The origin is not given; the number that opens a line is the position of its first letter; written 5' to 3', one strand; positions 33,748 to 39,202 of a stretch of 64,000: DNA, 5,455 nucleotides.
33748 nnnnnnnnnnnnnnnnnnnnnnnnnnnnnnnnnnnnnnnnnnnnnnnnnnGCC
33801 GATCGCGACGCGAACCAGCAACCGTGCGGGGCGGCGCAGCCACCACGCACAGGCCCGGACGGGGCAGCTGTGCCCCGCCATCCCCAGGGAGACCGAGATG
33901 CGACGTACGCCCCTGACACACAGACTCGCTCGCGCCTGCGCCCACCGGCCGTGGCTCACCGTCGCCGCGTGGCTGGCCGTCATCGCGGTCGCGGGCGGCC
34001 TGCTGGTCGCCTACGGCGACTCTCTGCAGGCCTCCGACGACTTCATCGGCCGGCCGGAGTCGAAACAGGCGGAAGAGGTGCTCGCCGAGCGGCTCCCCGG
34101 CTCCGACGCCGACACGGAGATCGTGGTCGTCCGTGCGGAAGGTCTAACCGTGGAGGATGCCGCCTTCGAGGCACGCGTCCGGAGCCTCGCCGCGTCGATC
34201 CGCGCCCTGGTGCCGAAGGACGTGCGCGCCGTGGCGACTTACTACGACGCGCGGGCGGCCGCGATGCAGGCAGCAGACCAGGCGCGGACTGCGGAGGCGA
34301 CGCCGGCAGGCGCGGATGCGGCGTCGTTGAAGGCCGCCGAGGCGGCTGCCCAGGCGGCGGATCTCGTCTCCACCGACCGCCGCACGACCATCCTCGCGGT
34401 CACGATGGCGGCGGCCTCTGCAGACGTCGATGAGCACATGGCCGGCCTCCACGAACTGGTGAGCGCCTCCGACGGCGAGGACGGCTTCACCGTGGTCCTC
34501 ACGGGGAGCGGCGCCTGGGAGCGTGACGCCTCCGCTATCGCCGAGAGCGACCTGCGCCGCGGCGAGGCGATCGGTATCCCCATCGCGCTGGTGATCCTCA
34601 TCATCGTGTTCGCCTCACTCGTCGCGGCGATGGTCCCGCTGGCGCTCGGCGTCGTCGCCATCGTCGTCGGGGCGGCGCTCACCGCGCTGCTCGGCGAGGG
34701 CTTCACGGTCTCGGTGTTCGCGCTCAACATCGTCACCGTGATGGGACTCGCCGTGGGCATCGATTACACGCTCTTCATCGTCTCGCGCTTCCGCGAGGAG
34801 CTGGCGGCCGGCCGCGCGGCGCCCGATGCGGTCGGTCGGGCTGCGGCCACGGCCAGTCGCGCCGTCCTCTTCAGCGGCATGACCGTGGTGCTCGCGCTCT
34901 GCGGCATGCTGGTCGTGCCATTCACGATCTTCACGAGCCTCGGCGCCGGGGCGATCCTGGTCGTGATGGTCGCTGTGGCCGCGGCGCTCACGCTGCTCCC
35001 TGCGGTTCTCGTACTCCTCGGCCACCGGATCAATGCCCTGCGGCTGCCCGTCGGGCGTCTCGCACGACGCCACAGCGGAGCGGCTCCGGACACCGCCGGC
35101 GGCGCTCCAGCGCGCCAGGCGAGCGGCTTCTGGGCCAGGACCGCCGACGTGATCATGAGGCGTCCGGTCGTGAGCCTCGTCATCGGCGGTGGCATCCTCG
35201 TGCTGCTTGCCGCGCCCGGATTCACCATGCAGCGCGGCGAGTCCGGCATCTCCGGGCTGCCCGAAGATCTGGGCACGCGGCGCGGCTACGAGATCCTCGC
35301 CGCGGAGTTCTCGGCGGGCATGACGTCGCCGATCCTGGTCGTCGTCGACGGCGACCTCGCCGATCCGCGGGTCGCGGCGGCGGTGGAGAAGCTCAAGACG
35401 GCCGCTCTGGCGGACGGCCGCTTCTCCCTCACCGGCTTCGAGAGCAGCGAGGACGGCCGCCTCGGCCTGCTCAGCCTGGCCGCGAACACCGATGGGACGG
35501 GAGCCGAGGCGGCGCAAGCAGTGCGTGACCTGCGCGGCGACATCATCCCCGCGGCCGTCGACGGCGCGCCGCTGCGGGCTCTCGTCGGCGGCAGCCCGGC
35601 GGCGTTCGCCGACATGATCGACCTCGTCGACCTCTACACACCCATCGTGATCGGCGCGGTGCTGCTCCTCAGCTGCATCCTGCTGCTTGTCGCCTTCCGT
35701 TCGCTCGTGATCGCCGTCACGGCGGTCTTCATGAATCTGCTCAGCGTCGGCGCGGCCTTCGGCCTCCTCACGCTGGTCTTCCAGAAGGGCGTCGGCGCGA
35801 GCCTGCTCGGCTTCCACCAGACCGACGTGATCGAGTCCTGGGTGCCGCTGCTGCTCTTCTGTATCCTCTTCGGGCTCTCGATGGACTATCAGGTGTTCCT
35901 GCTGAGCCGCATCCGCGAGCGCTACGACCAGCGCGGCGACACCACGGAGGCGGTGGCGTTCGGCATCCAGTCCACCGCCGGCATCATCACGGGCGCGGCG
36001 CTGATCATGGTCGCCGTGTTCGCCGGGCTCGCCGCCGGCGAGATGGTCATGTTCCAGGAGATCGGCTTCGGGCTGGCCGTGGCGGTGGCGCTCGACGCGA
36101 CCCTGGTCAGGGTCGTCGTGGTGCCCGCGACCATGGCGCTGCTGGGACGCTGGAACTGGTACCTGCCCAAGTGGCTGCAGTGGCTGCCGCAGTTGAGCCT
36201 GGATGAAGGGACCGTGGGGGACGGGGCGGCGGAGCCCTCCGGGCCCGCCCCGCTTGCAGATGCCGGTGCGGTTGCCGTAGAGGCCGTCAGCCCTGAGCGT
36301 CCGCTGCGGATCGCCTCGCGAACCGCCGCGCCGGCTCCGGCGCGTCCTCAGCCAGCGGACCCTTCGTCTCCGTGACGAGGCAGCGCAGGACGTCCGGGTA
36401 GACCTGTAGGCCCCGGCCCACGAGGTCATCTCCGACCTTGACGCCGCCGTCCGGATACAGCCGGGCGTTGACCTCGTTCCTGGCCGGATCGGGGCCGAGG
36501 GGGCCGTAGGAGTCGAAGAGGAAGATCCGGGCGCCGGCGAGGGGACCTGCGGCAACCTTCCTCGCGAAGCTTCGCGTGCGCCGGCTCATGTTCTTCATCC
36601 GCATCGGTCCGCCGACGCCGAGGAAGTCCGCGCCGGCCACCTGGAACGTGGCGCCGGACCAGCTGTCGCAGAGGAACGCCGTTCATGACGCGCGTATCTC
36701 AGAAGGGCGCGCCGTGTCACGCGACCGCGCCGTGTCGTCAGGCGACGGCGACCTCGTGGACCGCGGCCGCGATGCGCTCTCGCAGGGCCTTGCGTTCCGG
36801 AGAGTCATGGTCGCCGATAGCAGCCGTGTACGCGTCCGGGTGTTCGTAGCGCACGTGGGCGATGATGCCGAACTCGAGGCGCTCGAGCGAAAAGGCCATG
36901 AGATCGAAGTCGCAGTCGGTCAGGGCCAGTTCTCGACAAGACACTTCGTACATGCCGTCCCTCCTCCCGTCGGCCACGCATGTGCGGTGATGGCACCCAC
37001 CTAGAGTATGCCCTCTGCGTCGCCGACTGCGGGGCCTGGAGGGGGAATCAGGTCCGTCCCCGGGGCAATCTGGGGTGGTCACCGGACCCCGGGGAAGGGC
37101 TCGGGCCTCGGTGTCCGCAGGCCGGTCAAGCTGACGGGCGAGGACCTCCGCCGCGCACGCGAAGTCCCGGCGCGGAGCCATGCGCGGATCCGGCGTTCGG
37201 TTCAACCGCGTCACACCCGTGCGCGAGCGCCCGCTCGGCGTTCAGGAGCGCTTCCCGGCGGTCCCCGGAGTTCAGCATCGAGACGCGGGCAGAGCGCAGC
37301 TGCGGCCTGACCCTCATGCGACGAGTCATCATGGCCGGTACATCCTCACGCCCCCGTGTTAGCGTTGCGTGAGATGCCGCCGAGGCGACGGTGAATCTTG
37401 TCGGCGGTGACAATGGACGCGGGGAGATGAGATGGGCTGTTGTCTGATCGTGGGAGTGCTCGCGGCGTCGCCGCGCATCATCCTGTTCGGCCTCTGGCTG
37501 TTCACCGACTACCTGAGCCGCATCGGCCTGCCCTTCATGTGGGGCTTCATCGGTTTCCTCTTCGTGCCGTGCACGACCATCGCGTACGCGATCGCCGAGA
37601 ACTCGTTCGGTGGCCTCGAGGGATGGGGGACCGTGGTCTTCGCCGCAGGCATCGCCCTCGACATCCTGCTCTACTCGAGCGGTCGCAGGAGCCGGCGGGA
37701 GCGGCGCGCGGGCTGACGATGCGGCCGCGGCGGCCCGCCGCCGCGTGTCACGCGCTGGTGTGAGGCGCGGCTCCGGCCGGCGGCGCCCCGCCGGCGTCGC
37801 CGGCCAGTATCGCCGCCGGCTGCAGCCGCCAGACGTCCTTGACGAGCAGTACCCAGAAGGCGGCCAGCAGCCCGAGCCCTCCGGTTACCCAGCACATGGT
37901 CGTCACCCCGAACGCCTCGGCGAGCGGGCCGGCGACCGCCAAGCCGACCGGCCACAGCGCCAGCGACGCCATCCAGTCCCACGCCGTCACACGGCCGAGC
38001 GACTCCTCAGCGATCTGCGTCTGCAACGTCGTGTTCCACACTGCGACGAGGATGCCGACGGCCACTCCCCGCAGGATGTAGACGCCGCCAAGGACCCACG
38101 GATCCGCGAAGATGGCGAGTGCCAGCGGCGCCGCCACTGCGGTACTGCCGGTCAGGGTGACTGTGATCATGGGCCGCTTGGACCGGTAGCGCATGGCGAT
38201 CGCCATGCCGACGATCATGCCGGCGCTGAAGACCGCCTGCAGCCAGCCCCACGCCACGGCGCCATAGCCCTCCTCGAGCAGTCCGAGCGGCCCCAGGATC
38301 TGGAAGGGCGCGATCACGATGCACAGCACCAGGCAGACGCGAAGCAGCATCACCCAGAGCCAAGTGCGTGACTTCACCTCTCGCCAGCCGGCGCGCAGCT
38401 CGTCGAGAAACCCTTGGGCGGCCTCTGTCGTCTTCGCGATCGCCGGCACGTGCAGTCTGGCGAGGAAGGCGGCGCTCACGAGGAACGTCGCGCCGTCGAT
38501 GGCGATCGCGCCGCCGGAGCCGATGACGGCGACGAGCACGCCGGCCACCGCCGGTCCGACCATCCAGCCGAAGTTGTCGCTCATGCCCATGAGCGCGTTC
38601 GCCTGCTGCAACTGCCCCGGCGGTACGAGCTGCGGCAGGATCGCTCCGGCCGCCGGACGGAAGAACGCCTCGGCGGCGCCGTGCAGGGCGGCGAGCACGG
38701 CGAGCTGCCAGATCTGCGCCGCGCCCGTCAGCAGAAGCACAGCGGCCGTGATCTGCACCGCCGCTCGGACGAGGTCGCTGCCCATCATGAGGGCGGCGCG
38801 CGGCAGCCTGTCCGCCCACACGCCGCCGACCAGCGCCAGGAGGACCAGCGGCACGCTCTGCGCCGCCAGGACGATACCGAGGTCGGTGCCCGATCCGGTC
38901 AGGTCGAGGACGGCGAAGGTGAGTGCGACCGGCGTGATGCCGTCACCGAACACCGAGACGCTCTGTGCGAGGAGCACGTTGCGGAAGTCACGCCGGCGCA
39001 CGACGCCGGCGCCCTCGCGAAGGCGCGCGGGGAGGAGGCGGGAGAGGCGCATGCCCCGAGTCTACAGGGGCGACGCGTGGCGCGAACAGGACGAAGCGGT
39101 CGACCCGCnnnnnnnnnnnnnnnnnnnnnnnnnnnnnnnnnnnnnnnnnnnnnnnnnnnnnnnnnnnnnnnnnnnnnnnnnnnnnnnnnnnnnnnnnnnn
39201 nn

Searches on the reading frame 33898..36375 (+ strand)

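Call 15: search_protein_families(library=pfam, proteins=[window:33898-36375:+], max_evalue=0.00001)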
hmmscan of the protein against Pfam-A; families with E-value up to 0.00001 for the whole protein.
window:33898-36375:+ (825 aa): 1 family
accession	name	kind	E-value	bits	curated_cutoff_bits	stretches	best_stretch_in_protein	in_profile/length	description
PF03176.21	MMPL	-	1.1e-86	291.3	20.5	2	54-424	8-331/333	MMPL family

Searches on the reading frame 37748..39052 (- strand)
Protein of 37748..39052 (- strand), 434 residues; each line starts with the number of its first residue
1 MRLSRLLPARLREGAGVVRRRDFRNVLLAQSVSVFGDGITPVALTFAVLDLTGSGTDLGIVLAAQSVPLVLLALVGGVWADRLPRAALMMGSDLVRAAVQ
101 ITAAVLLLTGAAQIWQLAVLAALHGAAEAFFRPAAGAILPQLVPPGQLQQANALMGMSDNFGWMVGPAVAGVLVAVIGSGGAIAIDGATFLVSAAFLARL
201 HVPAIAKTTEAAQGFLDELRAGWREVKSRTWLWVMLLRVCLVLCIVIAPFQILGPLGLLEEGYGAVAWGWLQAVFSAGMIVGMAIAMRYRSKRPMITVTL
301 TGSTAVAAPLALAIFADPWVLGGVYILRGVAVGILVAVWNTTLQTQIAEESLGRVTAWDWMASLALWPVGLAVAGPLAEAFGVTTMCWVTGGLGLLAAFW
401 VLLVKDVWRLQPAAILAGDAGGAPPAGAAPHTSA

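Call 15: search_protein_families(library=pfam, proteins=[window:37748-39052:-], max_evalue=0.00001)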
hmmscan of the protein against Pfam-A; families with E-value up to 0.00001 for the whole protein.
window:37748-39052:- (434 aa): 2 families
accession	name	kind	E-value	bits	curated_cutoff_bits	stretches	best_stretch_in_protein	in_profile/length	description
PF07690.21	MFS_1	-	4.1e-36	125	33.4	1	27-359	2-335/347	Major Facilitator Superfamily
PF05977.19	MFS_3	-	2.7e-26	92.5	27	1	19-404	8-392/524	Transmembrane secretion effector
